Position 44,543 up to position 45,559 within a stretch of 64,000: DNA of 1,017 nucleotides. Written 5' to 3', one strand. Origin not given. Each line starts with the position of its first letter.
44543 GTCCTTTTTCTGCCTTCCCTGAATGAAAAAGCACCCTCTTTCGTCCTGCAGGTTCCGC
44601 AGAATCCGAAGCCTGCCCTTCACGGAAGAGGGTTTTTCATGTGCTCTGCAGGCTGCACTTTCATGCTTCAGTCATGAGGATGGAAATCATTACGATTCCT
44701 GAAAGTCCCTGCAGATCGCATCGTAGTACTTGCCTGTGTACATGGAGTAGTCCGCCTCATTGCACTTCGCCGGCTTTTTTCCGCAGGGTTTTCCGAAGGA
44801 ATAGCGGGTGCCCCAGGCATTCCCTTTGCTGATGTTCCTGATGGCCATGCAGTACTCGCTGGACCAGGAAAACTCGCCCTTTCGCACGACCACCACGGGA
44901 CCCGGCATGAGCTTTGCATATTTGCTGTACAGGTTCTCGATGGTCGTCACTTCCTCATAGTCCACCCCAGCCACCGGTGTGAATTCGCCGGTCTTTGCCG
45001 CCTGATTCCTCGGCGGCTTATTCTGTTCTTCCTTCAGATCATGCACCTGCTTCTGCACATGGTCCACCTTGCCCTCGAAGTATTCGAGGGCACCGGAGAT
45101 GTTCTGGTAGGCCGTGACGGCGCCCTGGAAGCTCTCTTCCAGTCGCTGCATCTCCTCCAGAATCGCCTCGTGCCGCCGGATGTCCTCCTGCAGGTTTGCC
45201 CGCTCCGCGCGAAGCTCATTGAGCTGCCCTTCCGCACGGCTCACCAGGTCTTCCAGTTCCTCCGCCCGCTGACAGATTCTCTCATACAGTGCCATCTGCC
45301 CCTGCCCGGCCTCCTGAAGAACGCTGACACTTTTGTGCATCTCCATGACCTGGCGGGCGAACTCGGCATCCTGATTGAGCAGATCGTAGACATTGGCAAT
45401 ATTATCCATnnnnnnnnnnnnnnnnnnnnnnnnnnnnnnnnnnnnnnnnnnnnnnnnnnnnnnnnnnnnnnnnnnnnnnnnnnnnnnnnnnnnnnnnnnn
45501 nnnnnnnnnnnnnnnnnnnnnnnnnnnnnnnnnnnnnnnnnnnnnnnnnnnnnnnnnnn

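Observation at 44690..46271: Translationally coupled DUF4145 / coiled-coil two-gene cassette: best candidate for an undescribed conflict (defence or toxin-type) system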

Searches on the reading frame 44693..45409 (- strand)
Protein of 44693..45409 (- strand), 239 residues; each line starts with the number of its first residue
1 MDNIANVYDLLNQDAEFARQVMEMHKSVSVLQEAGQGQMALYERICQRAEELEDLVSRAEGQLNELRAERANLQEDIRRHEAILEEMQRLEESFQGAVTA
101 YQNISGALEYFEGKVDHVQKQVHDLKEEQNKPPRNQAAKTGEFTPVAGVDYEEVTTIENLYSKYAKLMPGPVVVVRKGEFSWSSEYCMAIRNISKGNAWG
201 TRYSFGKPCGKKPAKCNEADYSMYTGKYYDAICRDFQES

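Call 3: search_protein_families(library=pfam, proteins=[window:44693-45409:-], max_evalue=1)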
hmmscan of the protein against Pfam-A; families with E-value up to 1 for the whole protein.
window:44693-45409:- (239 aa): 51 families (the best 25 are shown)
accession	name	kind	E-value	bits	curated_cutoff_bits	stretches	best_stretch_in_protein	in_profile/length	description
PF14712.11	Snapin_Pallidin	-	0.0018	19.1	29.6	0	56-92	15-51/89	Snapin/Pallidin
PF25014.1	NET2A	-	0.0037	17.6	33.1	1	15-99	128-212/235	NET2A-like domain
PF05859.17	Mis12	-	0.0069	16.6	25.7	1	47-133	112-203/231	Mis12 protein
PF05377.16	FlaC_arch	-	0.011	16.5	27.8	0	48-79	1-32/55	Flagella accessory protein C (FlaC)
PF07889.17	DUF1664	-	0.011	16.2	34.6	1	60-128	51-116/124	Protein of unknown function (DUF1664)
PF01920.25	Prefoldin_2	-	0.011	16.1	27.6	1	57-128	8-73/106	Prefoldin subunit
PF06160.17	EzrA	-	0.012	14.4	39.6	1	15-128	222-328/557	Septation ring formation regulator, EzrA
PF14523.12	Syntaxin_2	-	0.017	15.6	26.5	1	16-116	11-105/134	Syntaxin-like protein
PF02050.21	FliJ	-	0.022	15.4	28.4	1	64-130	5-76/123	Flagellar FliJ protein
PF07160.18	SKA1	-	0.032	14.5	29.6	1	44-143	24-129/243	Spindle and kinetochore-associated protein 1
PF13851.11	GAS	-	0.036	13.9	32.3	1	52-128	38-114/200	Growth-arrest specific micro-tubule binding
PF23203.1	KIF21A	-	0.038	14.2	28.5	1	55-134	28-111/161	KIF21A-like domain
PF07303.18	Occludin_ELL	-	0.04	15.1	31.2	1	50-124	25-98/101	Occludin homology domain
PF19668.4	DUF6171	-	0.049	14.5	27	1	21-68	18-68/80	Family of unknown function (DUF6171)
PF10498.14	IFT57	-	0.05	13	40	1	43-131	225-314/360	Intra-flagellar transport protein 57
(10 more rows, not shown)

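Call 4: search_protein_families(library=padloc, proteins=[window:44693-45409:-], max_evalue=1)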
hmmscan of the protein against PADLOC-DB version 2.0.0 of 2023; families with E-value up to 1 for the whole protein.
window:44693-45409:- (239 aa): 29 families (the best 25 are shown)
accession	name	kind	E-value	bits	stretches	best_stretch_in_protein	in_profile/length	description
PDLC00637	ZorA2|ZorA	-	6.1e-05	20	1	19-127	228-326/420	MotA/ExbB/TolQ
PDLC03863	LmuB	-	0.00017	18.4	1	43-155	351-464/610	-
PDLC00505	JetC1|JetC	-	0.00034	16.8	1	19-142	620-742/1118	DUF3584 domain; MukB-like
PDLC03859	LmuB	-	0.0011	16.2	1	42-130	369-459/611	-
PDLC00519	JetC1|JetC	-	0.0013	15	1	21-140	632-751/1097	DUF3584 domain; MukB-like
PDLC03868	LmuB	-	0.0014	15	1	26-129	338-440/1035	-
PDLC02722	PbeC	-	0.0018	15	1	5-132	341-461/643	PbeC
PDLC00583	JetC3|JetC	-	0.0019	14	1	12-132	774-897/1471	DUF3584 domain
PDLC03865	LmuB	-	0.002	14.4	1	16-131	334-441/1007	-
PDLC00581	JetC3|JetC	-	0.0022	13.9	1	6-164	768-920/1473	DUF3584 domain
PDLC02750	PbeC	-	0.0024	14.5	1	16-142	331-456/629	PbeC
PDLC00518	JetC1|JetC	-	0.0024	13.7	1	5-138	628-763/1112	DUF3584 domain; MukB-like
PDLC00580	JetC3|JetC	-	0.0025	14.1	1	19-138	686-801/1068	DUF3584 domain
PDLC00006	DruC1|DruC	-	0.0034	13.9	1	15-131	185-301/626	Unknown function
PDLC00503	JetC1|JetC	-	0.007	12.4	1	51-131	631-711/1146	DUF3584 domain; MukB-like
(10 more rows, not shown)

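Call 5: search_protein_families(library=ncbifam, proteins=[window:44693-45409:-], max_evalue=1)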
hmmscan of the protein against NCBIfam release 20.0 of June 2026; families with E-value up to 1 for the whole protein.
window:44693-45409:- (239 aa): 37 families (the best 25 are shown)
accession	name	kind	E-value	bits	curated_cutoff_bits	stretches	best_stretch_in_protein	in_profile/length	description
NF045487.1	ASRP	equivalog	1.6e-06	27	300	1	9-132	328-448/593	archaea-specific SMC-related protein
NF003034.1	PRK03918.1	equivalog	7.7e-05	20.9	700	1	20-131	166-277/878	DNA double-strand break repair ATPase Rad50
TIGR02169.1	SMC_prok_A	equivalog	8.7e-05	20.4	729.4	1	18-136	674-789/1165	chromosome segregation protein SMC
TIGR02168.1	SMC_prok_B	equivalog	0.00014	19.8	567.35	1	11-143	706-842/1181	chromosome segregation protein SMC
NF041034.1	Rad50_Sulf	equivalog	0.00051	18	1000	1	11-134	551-698/872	DNA double-strand break repair ATPase Rad50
TIGR04211.1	SH3_and_anchor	equivalog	0.00081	19.1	65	1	44-130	77-163/198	TIGR04211 family SH3 domain-containing protein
NF002572.0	PRK02224.1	equivalog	0.0031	15.8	1087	1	9-129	318-435/888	DNA double-strand break repair ATPase Rad50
NF051443.1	NheC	equivalog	0.0035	16.6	420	1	54-129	249-324/352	non-hemolytic enterotoxin subunit C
NF047362.1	CT392_fam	equivalog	0.0041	16.1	160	1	14-138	24-145/383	CT392 family protein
NF033928.1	alph_xenorhab_A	subfamily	0.0064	15.8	125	1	40-128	85-173/339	alpha-xenorhabdolysin family binary toxin subunit A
NF002141.0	PRK00977.1-5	equivalog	0.013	15.4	92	1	76-136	26-86/93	exodeoxyribonuclease VII small subunit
TIGR03930.1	WXG100_ESAT6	subfamily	0.015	15.4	44.85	1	42-109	6-75/90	WXG100 family type VII secretion target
NF041035.1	Rad50_Halo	equivalog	0.016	13.6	1000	1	29-129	338-435/883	DNA double-strand break repair ATPase Rad50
TIGR01843.1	type_I_hlyD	subfamily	0.024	13.6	208.65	1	16-136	147-268/422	HlyD family type I secretion periplasmic adaptor subunit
NF053609.1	Sul12a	equivalog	0.028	14.6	150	0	101-131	67-97/103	Sul12a family chromatin-organizing protein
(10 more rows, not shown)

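Call 7: find_homologous_proteins(query=window:44693-45409:-)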
Query window:44693-45409:- (239 aa): 5 proteins with E <= 0.001 among 401 candidates.
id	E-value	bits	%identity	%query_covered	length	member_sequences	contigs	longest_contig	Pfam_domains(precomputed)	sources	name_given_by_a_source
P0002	1.1e-156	537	100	100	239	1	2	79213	-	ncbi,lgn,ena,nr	ncbi:MAG: hypothetical protein IJ083_00430 [Clostridia bacterium]|nr:hypothetical protein [Clostridi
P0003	1.6e-59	219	46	100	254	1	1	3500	-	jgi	-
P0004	1.8e-56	209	43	100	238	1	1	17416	-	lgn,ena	-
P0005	1.7e-55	206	43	99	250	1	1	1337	-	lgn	-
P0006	3.6e-54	202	42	99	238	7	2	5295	-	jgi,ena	-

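Call 8: find_encoding_contigs(protein=P0004, flank=8000)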
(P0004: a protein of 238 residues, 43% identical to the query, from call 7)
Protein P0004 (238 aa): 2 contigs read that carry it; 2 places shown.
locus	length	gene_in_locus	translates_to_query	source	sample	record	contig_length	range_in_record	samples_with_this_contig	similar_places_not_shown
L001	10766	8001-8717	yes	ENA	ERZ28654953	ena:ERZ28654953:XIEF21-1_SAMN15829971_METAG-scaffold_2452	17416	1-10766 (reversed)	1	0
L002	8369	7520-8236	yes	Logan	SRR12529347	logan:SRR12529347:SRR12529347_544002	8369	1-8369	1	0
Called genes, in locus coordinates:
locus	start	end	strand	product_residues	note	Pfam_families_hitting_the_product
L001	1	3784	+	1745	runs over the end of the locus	PF00270:DEAD, PF27116:YjiV_N, PF00271:Helicase_C (weak), PF09369:MZB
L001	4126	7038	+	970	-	PF04313:HSDR_N, PF04851:ResIII, PF18766:SWI2_SNF2, PF22679:T1R_D3-like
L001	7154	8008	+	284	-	-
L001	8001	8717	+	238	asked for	-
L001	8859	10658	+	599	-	PF03235:GmrSD_N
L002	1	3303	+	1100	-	?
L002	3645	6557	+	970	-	PF04313:HSDR_N, PF04851:ResIII, PF18766:SWI2_SNF2, PF22679:T1R_D3-like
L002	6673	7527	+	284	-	-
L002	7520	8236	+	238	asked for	-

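Call 9: find_encoding_contigs(protein=P0006, flank=8000)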
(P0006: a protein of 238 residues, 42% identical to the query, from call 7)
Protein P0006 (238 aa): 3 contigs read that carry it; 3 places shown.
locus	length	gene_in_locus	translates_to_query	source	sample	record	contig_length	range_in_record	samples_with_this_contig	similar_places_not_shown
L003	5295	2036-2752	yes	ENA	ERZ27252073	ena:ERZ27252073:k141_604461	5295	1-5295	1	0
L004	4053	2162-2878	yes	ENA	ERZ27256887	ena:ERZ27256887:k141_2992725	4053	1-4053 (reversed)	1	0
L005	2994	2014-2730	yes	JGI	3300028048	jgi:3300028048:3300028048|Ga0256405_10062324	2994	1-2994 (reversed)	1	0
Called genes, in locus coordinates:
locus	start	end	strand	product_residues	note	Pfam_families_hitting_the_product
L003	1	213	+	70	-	?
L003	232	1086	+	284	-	PF14267:DUF4357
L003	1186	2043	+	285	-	-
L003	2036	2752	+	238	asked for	-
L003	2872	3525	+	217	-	-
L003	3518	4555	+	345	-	-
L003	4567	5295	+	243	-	?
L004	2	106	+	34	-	?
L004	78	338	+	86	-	-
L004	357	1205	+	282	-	PF14267:DUF4357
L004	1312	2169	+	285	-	-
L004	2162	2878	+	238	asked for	-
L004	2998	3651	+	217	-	-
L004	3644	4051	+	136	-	?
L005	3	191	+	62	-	?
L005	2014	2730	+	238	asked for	-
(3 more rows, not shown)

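Call 10: find_encoding_contigs(protein=P0003, flank=8000)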
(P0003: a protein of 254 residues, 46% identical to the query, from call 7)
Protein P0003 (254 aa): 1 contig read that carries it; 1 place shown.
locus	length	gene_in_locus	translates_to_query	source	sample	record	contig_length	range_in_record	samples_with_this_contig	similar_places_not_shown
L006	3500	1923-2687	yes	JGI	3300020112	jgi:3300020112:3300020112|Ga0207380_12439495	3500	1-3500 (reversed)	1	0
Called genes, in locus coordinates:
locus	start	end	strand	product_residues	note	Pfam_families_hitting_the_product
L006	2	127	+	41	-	?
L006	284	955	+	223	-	PF18755:RAMA (weak), PF14267:DUF4357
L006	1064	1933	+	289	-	-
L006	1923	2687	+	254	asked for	-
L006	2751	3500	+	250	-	?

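Call 17: find_related_loci(query=A2, collection=genome_contigs, flank=10000)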
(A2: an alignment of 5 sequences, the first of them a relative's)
Query A2 (239 aa) in genome_contigs; peptide patterns used: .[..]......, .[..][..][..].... (x = any residue, [..] = any of these).
138 stretches matched a pattern; 1 encode a relative of the query (tblastn E <= 1e-3); 1 distinct loci.
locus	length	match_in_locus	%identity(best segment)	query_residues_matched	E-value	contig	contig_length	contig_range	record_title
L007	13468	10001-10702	44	1-238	2e-64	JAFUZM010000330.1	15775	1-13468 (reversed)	MAG: Clostridia bacterium isolate RGIG4967 Roe_deer_Rumen-4__c222473, whole genome shotgun sequence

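Call 21: search_protein_families(library=pfam, proteins=[L007:556-2058:+, L007:3825-4805:+, L007:4822-5979:+, L007:6033-9128:+, L007:9166-10005:+, L007:11313-11870:+, L007:12217-12795:+, L007:3079-3699:-], max_evalue=0.01)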
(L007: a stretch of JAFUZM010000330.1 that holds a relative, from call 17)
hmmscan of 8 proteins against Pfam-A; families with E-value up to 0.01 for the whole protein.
L007:556-2058:+ (501 aa): 5 families
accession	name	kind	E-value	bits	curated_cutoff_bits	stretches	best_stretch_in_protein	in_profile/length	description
PF02384.22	N6_Mtase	-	3.8e-107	358.7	20.4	1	149-461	2-311/311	N-6 DNA Methylase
PF12161.14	HsdM_N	-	1e-24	88.1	24.5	1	11-137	2-135/135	HsdM N-terminal domain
PF11599.14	AviRa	-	0.0014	18.6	25.7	1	192-245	50-98/232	RRNA methyltransferase AviRa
PF05175.20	MTS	-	0.0019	18.3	23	1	184-283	22-111/170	Methyltransferase small domain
PF20473.4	MmeI_Mtase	-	0.0032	17.1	27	0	183-216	9-42/259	MmeI, DNA-methyltransferase domain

L007:3825-4805:+ (327 aa): 4 families
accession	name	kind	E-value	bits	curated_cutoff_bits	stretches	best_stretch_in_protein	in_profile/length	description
PF00589.27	Phage_integrase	-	1e-30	107.2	27.1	1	157-314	5-169/172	Phage integrase family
PF13495.12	Phage_int_SAM_4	-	5e-17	62.5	27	1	52-133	1-83/85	Phage integrase, N-terminal SAM-like domain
PF02899.23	Phage_int_SAM_1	-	1.7e-07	31.8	22.3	1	53-131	1-82/83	Phage integrase, N-terminal SAM-like domain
PF24624.1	Int_N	-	0.0073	17.4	27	0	61-146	14-100/100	Phage integrase, N-terminal domain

L007:4822-5979:+ (386 aa): 2 families
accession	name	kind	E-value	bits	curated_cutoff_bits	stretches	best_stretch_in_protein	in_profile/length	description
PF01420.25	Methylase_S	-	6e-18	66.1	22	1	1-178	1-166/168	Type I restriction modification DNA specificity domain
PF12950.13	TaqI_C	-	0.0037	17.9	26.5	0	49-136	31-109/118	TaqI-like C-terminal specificity domain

L007:6033-9128:+ (1032 aa): 8 families
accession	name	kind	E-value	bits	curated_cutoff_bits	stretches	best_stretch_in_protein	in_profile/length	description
PF11867.13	T1RH-like_C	-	1.6e-89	301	26.8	1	702-1017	11-327/329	Type I restriction enzyme HindI endonuclease subunit-like, C-terminal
PF18766.7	SWI2_SNF2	-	4e-76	256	26.7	1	259-502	1-214/221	SWI2/SNF2 ATPase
PF04313.20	HSDR_N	-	8.8e-39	133.9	25.1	1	4-201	2-197/198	Type I restriction enzyme R protein N terminus (HSDR_N)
PF22679.2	T1R_D3-like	-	6.3e-22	79.1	27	1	602-674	82-156/158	Type I restriction enzyme subunit R domain 3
PF04851.21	ResIII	-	1.3e-20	74.4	22.5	1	258-441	6-163/164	Type III restriction enzyme, res subunit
PF00270.35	DEAD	-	4.5e-06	26.9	26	1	291-409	24-145/167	DEAD/DEAH box helicase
PF00176.29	SNF2-rel_dom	-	0.0061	16.1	24.9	0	278-406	14-149/290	SNF2-related domain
PF16725.10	Nucleolin_bd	-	0.0094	16.2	27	0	656-693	13-50/70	Nucleolin binding domain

L007:9166-10005:+ (280 aa): 0 families

L007:11313-11870:+ (186 aa): 2 families
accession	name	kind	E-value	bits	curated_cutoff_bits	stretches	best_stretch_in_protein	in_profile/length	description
PF13151.12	DUF3990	-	1.8e-34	119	32.2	1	8-178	1-152/152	Protein of unknown function (DUF3990)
PF18760.7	ART-PolyVal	-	0.0036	18.5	31.2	1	8-55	7-50/140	ADP-Ribosyltransferase in polyvalent proteins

L007:12217-12795:+ (193 aa): 1 family
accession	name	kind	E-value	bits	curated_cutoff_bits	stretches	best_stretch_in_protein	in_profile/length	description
PF03352.18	Adenine_glyco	-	3.6e-69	232.6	25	1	10-185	1-175/177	Methyladenine glycosylase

L007:3079-3699:- (207 aa): 1 family
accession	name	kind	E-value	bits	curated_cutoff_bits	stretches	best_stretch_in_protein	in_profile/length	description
PF01420.25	Methylase_S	-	8.5e-21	75.3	22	1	10-180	4-161/168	Type I restriction modification DNA specificity domain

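Call 22: find_related_loci(query=A2, collection=metagenome_contigs, flank=10000)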
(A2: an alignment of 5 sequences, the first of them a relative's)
Query A2 (239 aa) in metagenome_contigs; peptide patterns used: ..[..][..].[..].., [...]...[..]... (x = any residue, [..] = any of these).
600 stretches matched a pattern (row limit reached: there are more); 1 encode a relative of the query (tblastn E <= 1e-3); 1 distinct loci.
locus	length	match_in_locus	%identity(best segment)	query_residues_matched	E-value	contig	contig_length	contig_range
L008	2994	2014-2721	42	1-237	3e-64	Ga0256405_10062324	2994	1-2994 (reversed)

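Call 23: find_related_loci(query=A2, collection=viral_contigs, flank=10000)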
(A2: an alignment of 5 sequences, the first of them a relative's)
Query A2 (239 aa) in viral_contigs; peptide patterns used: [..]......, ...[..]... (x = any residue, [..] = any of these).
164 stretches matched a pattern, but none encodes a relative of the query by tblastn (E <= 1e-3).

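Call 39: search_protein_families(library=pfam, proteins=[L003:232-1083:+, L003:2872-3522:+, L003:3518-4552:+, L003:4567-5295:+, L006:284-952:+, L006:2751-3500:+, L001:8859-10655:+, L003:1-213:+], max_evalue=0.01)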
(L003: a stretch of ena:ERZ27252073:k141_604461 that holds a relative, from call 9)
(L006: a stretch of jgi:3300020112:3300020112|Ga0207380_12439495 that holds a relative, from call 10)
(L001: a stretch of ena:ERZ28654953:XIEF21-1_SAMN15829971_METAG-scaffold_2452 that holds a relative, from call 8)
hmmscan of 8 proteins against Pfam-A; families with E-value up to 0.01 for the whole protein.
L003:232-1083:+ (284 aa): 1 family
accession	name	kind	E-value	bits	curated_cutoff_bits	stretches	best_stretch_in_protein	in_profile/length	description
PF14267.11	DUF4357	-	2e-12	47.3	38.4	1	233-280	1-52/54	Domain of unknown function (DUF4357)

L003:2872-3522:+ (217 aa): 0 families

L003:3518-4552:+ (345 aa): 0 families

L003:4567-5295:+ (243 aa): 0 families

L006:284-952:+ (223 aa): 2 families
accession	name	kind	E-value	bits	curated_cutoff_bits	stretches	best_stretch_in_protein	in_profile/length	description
PF14267.11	DUF4357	-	4.6e-16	58.9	38.4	1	177-217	14-54/54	Domain of unknown function (DUF4357)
PF18755.6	RAMA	-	4.3e-06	27.1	35.2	1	177-222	53-99/107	Restriction Enzyme Adenine Methylase Associated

L006:2751-3500:+ (250 aa): 0 families

L001:8859-10655:+ (599 aa): 3 families
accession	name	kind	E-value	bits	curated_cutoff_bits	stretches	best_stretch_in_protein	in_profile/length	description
PF03235.19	GmrSD_N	-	7.9e-29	101.6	33.2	1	13-216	3-197/199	GmrSD restriction endonuclease, N-terminal domain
PF13395.12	HNH_4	-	0.0018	18.6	22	0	472-503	6-37/54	HNH endonuclease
PF07510.16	GmrSD_C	-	0.0064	16.8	23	0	477-526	45-97/138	GmrSD restriction endonucleases, C-terminal domain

L003:1-213:+ (70 aa): 0 families

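Call 40: search_protein_families(library=padloc, proteins=[L003:232-1083:+, L003:2872-3522:+, L003:3518-4552:+, L003:4567-5295:+, L006:284-952:+, L006:2751-3500:+, L001:8859-10655:+, L001:7154-8005:+, L003:1186-2040:+, L007:9166-10005:+], max_evalue=0.01)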
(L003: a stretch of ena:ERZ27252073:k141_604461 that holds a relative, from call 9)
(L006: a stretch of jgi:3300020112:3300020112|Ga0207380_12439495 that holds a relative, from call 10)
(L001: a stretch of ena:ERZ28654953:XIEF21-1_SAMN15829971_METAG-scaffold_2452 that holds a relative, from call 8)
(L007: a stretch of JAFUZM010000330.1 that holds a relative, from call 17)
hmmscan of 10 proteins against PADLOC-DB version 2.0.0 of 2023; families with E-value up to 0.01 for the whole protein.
L003:232-1083:+ (284 aa): 5 families
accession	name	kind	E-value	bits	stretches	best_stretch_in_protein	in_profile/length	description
PDLC04925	PDC-S14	-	1.3e-26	91.3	1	172-283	175-292/301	-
PDLC04923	PDC-S14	-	2.1e-22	77.6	1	182-284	202-308/320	-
PDLC04922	PDC-S14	-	3.1e-09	34.5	1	181-283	188-295/305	-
PDLC05040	PDC-S57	-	5.5e-09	34.2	1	197-281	140-220/229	-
PDLC02190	DUF3780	-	6.3e-06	23.6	1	200-283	266-353/361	-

L003:2872-3522:+ (217 aa): 0 families

L003:3518-4552:+ (345 aa): 1 family
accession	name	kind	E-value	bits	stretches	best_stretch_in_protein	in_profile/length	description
PDLC04114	JukB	-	1.4e-07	29.3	1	78-139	90-151/323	-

L003:4567-5295:+ (243 aa): 0 families

L006:284-952:+ (223 aa): 7 families
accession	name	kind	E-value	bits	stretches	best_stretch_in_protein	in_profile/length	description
PDLC04925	PDC-S14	-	2.5e-22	77.2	1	113-221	186-295/301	-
PDLC04923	PDC-S14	-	1.7e-19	68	1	119-222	206-311/320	-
PDLC05040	PDC-S57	-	2e-13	48.8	1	136-222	146-226/229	-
PDLC04922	PDC-S14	-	6.6e-10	36.7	1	129-220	202-297/305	-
PDLC04924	PDC-S14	-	1.3e-06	26.3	1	156-211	213-271/280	-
PDLC04921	PDC-S14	-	2.2e-05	21.9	1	184-222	227-269/280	-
PDLC02190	DUF3780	-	0.0066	13.7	1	180-217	315-352/361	-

L006:2751-3500:+ (250 aa): 0 families

L001:8859-10655:+ (599 aa): 12 families
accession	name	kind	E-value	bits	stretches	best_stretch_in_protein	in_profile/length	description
PDLC04151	HEC-05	-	1.7e-30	104.3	4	8-59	25-76/600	-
PDLC04709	PDC-M55C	-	2.8e-16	57.3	1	11-208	17-229/554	-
PDLC04150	HEC-05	-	1.3e-13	48.7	2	1-60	1-59/583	-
PDLC04153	HEC-05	-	1.1e-10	38.4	1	13-59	11-57/621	-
PDLC04152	HEC-05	-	6.6e-10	36.1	2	148-218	195-263/566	-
PDLC04157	HEC-06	-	2e-08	31.3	1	1-89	1-87/558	-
PDLC03877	NsnA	-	1.6e-07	29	1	8-88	50-122/385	-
PDLC02686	Orf5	-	0.00015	18.4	1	22-91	20-93/566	Orf5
PDLC04154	HEC-06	-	0.0003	17.6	1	2-89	2-87/569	-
PDLC02792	SspE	-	0.00043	16.7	0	8-50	10-51/771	SspE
PDLC04155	HEC-06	-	0.00047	16.8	1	9-88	7-84/562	-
PDLC04027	PD-T4-2_A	-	0.0022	15.1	0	21-87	50-108/363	-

L001:7154-8005:+ (284 aa): 1 family
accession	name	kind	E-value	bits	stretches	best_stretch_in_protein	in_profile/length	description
PDLC04472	PDC-M16A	-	7.4e-08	29.2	1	1-186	1-169/930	-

L003:1186-2040:+ (285 aa): 1 family
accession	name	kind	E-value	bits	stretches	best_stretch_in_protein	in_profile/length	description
PDLC04109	PD-T7-4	-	0.0072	13.8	0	93-139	141-185/211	-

L007:9166-10005:+ (280 aa): 0 families

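Call 41: predict_structure(alignment_id=A2)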
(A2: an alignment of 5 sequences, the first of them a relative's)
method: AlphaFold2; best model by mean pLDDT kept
length: 239 residues; sequences in the alignment: 5
mean_pLDDT: 62.4   pTM: 0.28
mean pLDDT of the five models: 62.4, 60.2, 58.8, 57.4, 56.4
residues with pLDDT >= 90: 21; 70-90: 56; 50-70: 103; < 50: 59
segments of 3 or more residues with pLDDT < 50: 1-5, 130-140, 169-171, 175-184, 189-201, 205-207, 211-220
pLDDT, mean of each block of 10 residues (from residue 1): 50 64 64 55 72 78 82 90 92 90 81 73 59 36 57 56 56 48 49 40 50 46 56 55
secondary structure, 60 per line:
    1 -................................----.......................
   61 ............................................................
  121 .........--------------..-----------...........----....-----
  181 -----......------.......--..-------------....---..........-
elements in order: H2-33 H38-129 H157-167 E172-175 E186-191 E198-204 E222-225 H229-238

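Call 43: search_dna_similar(query=window:44693-45409:-, collection=plasmids, mode=protein, max_evalue=0.01)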
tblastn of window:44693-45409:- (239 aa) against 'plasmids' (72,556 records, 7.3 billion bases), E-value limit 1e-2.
No match.

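Call 44: search_dna_similar(query=window:44693-45409:-, collection=phages, mode=protein, max_evalue=0.01)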
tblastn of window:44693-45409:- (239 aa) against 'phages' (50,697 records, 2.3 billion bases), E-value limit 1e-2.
No match.
